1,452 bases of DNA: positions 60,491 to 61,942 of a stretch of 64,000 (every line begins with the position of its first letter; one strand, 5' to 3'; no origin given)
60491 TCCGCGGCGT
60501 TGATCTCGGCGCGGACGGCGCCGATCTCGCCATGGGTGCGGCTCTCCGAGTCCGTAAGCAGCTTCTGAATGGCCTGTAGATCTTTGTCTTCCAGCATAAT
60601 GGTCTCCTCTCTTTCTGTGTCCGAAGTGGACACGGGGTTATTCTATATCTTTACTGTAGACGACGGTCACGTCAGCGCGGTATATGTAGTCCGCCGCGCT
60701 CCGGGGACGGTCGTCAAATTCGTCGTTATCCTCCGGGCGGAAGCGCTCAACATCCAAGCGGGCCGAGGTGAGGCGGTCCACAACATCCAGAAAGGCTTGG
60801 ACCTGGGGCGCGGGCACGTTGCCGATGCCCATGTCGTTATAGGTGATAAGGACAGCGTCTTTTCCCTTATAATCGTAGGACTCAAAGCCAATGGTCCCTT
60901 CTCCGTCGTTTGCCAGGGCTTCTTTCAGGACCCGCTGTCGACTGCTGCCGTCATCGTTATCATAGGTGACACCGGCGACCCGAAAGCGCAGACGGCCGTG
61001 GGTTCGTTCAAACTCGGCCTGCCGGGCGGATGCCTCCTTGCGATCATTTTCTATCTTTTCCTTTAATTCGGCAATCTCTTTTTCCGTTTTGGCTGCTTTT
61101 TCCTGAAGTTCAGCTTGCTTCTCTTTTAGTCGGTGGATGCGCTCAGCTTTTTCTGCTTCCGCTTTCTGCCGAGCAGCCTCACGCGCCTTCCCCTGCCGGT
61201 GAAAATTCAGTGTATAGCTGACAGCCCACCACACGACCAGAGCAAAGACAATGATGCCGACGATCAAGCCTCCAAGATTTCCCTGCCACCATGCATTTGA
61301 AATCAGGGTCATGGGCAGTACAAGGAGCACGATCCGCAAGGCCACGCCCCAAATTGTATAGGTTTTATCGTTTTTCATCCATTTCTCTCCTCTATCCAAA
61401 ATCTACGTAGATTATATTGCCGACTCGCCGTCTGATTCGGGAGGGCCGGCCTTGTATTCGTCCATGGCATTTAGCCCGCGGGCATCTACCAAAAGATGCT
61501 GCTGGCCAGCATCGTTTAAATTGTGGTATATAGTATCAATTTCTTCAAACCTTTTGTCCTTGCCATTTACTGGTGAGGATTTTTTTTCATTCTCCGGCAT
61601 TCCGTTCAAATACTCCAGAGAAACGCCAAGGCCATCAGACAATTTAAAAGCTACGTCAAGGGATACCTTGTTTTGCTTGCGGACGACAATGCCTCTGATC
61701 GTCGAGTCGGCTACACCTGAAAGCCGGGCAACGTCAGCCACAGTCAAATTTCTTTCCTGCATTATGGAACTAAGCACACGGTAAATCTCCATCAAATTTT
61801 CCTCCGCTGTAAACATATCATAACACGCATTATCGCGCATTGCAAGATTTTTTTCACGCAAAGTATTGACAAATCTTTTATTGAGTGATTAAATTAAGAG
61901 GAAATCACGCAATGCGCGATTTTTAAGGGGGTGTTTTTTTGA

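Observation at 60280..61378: The int-cI moron operon encodes a membrane-anchored coiled-coil HIRAN-like protein and a 98-aa helical partner, each ORF followed by the same hairpin (candidate phage-defence or exclusion module)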

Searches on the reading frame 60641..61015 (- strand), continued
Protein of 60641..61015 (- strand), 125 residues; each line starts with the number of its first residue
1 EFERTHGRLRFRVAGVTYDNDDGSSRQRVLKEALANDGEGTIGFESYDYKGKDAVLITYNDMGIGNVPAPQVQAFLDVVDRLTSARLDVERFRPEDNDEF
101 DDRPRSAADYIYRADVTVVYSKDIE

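Call 69: search_protein_families(library=pfam, alignment_id=A5, max_evalue=0.1)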
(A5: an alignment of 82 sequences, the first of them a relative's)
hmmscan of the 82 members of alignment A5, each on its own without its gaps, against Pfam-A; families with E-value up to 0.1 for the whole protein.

A. member 1, P0172 (328 aa): 0 families

B. families by the number of members that match (of 82 scanned): 125 families (the first 25 are shown)
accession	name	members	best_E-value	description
PF08797.16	HIRAN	7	0.0013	HIRAN domain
PF05154.21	TM2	3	2.6e-19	TM2 domain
PF04932.20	Wzy_C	3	0.015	O-Antigen ligase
PF10112.14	Halogen_Hydrol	3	0.015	5-bromo-4-chloroindolyl phosphate hydrolysis protein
PF22969.3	Ig_NUP210_2nd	3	0.015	NUP210 Ig-like domain 2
PF13567.11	DUF4131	3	0.039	Domain of unknown function (DUF4131)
PF14020.11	DUF4236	2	3.1e-20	Protein of unknown function (DUF4236)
PF24838.2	8xMP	2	0.0005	Octameric membrane protein family (8xMP)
PF08507.15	COPI_assoc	2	0.0011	COPI associated protein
PF01956.21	EMC3_TMCO1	2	0.0038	Integral membrane protein EMC3/TMCO1-like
PF11184.13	DUF2969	2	0.0049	Protein of unknown function (DUF2969)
PF15102.11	TMEM154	2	0.0071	TMEM154 protein family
PF14143.11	YrhC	2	0.014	YrhC-like protein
PF00771.25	FHIPEP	2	0.019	FHIPEP family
PF25184.1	YxzE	2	0.024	YxzE-like putative bacteriocin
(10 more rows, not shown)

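Call 70: search_solved_structures(query=A3, max_evalue=10, show_alignments=2)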
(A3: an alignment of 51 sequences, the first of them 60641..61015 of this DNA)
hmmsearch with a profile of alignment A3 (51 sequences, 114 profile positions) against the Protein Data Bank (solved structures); distinct sequences matched with E-value up to 10: 6.
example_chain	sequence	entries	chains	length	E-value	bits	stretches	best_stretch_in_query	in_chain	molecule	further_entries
4jwq_A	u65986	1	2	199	0.15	15.2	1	56-84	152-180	Calcium-dependent protein kinase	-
2r6f_A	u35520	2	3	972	0.28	14.3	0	52-85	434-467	Excinuclease ABC subunit A | Excinuclease ABC, A subunit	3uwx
7p5h_C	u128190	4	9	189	0.32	14.1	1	57-85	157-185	Fe-hydrogenase, subunit gamma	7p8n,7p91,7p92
3o4y_A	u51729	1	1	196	0.59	13.2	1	56-84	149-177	Calcium-dependent protein kinase 3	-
3lwx_A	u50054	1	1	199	0.63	13.1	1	19-43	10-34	NADH:ubiquinone oxidoreductase, Na translocating, C subunit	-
1k1a_A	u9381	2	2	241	1.7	11.7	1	29-63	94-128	B-cell lymphoma 3-encoded protein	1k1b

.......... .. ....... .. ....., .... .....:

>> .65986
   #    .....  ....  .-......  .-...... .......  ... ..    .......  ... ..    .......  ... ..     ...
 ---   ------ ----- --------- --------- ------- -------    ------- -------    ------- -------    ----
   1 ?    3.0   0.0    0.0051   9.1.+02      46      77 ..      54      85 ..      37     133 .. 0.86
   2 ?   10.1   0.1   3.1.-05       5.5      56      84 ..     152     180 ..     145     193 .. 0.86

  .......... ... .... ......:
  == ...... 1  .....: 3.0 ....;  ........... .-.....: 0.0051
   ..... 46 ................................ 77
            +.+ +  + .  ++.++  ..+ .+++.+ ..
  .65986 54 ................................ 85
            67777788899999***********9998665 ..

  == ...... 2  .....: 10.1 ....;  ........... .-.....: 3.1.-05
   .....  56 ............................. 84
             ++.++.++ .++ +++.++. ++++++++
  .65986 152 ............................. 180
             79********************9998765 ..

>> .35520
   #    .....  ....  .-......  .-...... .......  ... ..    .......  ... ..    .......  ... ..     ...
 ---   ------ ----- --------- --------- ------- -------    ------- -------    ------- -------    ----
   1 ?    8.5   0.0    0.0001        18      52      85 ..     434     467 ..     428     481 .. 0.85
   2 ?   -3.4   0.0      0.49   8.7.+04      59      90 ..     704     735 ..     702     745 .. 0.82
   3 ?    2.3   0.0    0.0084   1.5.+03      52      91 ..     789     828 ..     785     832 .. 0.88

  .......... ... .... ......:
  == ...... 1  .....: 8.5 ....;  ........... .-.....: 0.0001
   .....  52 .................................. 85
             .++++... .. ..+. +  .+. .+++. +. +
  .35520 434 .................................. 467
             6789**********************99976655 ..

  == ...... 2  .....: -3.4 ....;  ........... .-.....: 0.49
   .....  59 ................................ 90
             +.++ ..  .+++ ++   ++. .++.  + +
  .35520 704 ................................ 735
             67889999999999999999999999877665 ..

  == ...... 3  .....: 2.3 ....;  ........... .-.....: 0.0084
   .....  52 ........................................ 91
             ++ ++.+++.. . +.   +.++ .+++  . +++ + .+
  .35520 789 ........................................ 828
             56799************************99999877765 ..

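Call 76: list_cluster_members(proteins=[P0236, P0258, P0263, P0277, P0232, P0233, P0261, P0267, P0152, P0163])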
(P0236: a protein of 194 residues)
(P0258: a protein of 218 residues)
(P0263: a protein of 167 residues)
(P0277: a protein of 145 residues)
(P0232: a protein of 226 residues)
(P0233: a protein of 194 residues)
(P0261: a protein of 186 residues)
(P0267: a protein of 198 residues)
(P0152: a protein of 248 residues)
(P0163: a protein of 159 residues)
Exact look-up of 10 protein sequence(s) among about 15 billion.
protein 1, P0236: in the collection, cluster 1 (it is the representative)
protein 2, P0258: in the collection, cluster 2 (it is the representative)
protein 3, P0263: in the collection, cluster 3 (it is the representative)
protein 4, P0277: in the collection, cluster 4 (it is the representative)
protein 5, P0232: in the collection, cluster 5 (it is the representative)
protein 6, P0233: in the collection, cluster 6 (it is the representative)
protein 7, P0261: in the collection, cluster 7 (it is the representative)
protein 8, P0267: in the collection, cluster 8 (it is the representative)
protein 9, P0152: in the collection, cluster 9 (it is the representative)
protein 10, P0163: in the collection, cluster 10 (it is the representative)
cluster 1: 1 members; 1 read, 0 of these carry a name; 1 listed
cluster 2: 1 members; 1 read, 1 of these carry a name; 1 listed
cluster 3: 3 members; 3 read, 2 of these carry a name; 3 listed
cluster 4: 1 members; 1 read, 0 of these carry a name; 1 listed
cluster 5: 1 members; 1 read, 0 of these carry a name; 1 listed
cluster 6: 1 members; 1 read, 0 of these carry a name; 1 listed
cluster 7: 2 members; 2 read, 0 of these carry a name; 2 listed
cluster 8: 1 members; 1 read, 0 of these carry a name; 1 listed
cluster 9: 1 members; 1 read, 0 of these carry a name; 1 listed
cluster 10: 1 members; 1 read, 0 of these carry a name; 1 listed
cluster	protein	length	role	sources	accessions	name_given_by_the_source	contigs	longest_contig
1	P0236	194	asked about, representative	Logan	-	-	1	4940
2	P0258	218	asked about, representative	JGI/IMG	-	hypothetical protein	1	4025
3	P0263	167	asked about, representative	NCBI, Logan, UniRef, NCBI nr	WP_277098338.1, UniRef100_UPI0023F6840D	hypothetical protein [Dialister invisus] | hypothetical protein n=1 Tax=Dialister invisus TaxID=218538 RepID=UPI0023F6840D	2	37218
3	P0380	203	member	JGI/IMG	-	hypothetical protein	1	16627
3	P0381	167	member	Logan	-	-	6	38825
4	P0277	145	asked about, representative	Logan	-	-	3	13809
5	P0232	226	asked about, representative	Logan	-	-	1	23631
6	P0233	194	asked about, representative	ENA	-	-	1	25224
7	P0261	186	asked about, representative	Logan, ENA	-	-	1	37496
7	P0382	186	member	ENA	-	-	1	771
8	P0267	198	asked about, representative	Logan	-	-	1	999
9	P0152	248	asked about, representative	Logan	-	-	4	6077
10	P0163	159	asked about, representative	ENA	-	-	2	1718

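Call 96: find_related_loci(query=A3, collection=viral_contigs, flank=4000)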
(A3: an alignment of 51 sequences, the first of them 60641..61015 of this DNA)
Query A3 (125 aa) in viral_contigs; peptide patterns used: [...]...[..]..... (x = any residue, [..] = any of these).
213 stretches matched a pattern; 168 encode a relative of the query (tblastn E <= 1e-3); the best 80 are kept; 80 distinct loci.
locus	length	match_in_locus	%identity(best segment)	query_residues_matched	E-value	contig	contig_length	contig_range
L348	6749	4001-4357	47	1-122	8e-34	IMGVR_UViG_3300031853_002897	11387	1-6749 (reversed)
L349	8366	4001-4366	41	2-122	1e-25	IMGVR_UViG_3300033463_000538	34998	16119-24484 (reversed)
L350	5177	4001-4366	41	2-122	1e-25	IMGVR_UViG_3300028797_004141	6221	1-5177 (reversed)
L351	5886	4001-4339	39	1-121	1e-21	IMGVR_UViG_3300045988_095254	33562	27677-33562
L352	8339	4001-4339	40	1-121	3e-21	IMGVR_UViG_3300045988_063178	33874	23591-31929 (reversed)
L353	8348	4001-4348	36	1-122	5e-18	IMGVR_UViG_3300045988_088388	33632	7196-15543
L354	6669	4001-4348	36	1-122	5e-18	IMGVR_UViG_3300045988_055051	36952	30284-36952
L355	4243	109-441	36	2-122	5e-16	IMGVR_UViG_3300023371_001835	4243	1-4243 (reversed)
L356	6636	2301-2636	35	1-122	5e-16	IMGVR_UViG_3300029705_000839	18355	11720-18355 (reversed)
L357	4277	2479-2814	35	1-122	5e-16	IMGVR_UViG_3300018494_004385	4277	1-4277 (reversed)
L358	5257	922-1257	35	1-122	5e-16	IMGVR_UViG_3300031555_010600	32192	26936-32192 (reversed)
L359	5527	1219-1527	34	12-124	5e-15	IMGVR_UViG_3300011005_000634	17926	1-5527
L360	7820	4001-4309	32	11-120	1e-12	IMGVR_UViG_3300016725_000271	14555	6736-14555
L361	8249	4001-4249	39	12-89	2e-12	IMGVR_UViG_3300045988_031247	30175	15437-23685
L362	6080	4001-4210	42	8-78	3e-10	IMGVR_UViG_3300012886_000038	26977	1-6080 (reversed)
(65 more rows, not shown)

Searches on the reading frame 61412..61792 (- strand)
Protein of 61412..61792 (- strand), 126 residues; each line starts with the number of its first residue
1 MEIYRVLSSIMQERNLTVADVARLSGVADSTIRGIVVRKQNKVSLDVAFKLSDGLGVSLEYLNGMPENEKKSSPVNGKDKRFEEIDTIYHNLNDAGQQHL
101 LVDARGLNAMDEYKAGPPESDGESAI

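Call 3: search_protein_families(library=pfam, proteins=[window:61412-61792:-], max_evalue=1)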
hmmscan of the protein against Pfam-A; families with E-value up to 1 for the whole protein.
window:61412-61792:- (126 aa): 14 families
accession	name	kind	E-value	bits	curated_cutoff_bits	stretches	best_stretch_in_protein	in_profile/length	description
PF01381.28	HTH_3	-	5.7e-09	36.3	23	1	10-62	4-55/55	Helix-turn-helix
PF13443.12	HTH_26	-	3.9e-06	27.5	22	1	7-60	2-55/63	Cro/C1-type HTH DNA-binding domain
PF13560.12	HTH_31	-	0.0055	17.4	27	1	11-59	10-58/64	Helix-turn-helix domain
PF13542.12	HTH_Tnp_ISL3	-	0.0061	16.4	27.4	1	14-38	25-49/51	Helix-turn-helix domain of transposase family ISL3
PF14174.11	YycC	-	0.0069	16.9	27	1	40-67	3-30/51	YycC-like protein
PF13744.12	HTH_37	-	0.027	14.7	27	1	3-59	19-75/80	Helix-turn-helix domain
PF09339.16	HTH_IclR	-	0.033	14.4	22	1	5-35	7-38/52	IclR helix-turn-helix domain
PF07022.19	Phage_CI_repr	-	0.087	13.6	22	1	6-64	2-59/65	Bacteriophage CI repressor helix-turn-helix domain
PF00376.29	MerR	-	0.089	13.1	28.2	1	17-33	1-17/38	MerR family regulatory protein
PF08220.18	HTH_DeoR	-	0.097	12.9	21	1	7-33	6-32/57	DeoR-like helix-turn-helix domain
PF13693.12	HTH_35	-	0.13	12.7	25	1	11-48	11-48/75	Winged helix-turn-helix DNA-binding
PF13412.12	HTH_24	-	0.13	12.3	21.9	1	4-33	6-35/48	Winged helix-turn-helix DNA-binding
PF07592.17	DDE_Tnp_ISAZ013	-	0.18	11.2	26.9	1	70-116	62-108/308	Rhodopirellula transposase DDE domain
PF00356.27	LacI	-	0.35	11.1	27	1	17-44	1-27/46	Bacterial regulatory proteins, lacI family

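Call 4: search_protein_families(library=phrogs, proteins=[window:61412-61792:-], max_evalue=1)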
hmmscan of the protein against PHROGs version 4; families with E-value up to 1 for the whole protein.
window:61412-61792:- (126 aa): 30 families (the best 25 are shown)
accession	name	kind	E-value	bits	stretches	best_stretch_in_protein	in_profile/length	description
phrog_8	-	transcription regulation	5e-09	37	1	1-85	75-155/346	transcriptional regulator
phrog_4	-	transcription regulation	4.5e-08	33.5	1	3-81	137-205/400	transcriptional repressor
phrog_3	-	transcription regulation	7.7e-07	30.2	1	1-78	87-161/430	transcriptional repressor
phrog_1381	-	moron, auxiliary metabolic gene and host takeover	7.6e-06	26.4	1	9-87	20-97/264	plasmid antitoxin with HTH domain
phrog_1373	-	transcription regulation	2.4e-05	25.4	1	4-64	65-124/166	transcriptional regulator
phrog_8994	-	unknown function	5.3e-05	24.1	1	4-60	7-63/74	-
phrog_5823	-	transcription regulation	0.0003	21.1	1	12-73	16-77/404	transcriptional regulator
phrog_2339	-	DNA, RNA and nucleotide metabolism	0.00039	21.4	1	4-68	27-91/98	HTH DNA binding protein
phrog_2967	-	transcription regulation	0.0015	19.1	1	2-100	10-98/225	transcriptional regulator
phrog_3037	-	transcription regulation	0.01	16.7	1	17-100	30-119/189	transcriptional repressor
phrog_9425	-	transcription regulation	0.011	16.5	1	7-61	12-66/72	transcriptional repressor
phrog_4031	-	unknown function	0.02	14.3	1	2-65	518-581/626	-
phrog_38620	-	transcription regulation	0.022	15.6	1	7-59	6-58/174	transcriptional regulator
phrog_2439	-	transcription regulation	0.023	14.6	1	6-66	11-70/367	transcriptional regulator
phrog_18342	-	transcription regulation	0.037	15.1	1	7-62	23-79/123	transcriptional repressor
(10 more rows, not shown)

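Call 78: search_protein_families(library=ncbifam, proteins=[window:61412-61792:-], max_evalue=0.01)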
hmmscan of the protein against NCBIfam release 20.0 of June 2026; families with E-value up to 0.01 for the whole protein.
window:61412-61792:- (126 aa): 2 families
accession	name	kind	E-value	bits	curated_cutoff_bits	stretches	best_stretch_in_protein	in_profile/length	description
TIGR02607.1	antidote_HigA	equivalog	4.1e-05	23.3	47.7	1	7-62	12-66/81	HigA family addiction module antitoxin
NF041951.1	phage_RstR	subfamily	0.00059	20.1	80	1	1-87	1-83/108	RstR family transcriptional repressor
